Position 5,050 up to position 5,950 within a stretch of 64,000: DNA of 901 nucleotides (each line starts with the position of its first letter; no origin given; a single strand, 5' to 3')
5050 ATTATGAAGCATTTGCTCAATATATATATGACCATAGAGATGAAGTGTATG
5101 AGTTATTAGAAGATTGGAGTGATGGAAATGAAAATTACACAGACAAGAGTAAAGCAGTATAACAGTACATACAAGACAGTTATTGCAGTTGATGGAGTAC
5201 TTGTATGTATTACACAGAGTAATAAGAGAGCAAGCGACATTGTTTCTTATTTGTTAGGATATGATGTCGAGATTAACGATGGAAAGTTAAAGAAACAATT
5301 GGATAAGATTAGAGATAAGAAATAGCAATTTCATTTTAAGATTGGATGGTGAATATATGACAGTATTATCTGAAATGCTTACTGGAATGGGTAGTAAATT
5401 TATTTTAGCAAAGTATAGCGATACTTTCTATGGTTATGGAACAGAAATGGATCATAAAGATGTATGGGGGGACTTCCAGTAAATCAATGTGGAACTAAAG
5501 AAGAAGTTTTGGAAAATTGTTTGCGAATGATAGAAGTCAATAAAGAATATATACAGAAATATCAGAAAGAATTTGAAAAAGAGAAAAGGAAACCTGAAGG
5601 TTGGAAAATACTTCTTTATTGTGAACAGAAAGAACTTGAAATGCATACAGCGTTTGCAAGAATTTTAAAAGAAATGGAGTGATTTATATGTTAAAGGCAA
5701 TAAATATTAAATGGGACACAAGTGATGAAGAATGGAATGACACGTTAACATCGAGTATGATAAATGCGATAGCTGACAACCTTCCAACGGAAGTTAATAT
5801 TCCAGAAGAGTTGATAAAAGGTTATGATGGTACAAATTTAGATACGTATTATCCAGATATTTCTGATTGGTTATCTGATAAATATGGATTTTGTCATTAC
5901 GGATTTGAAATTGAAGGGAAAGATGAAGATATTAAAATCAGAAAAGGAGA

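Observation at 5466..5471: G6 homopolymer tracts coincide with both frameshifted genes (5466-5471 and 39462-39467)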

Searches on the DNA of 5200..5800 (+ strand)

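Call 5: search_dna_similar(query=window:5200-5800:+, collection=phages, mode=near, max_rows=40)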
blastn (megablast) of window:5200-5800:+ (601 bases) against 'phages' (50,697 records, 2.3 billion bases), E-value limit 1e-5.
No match.
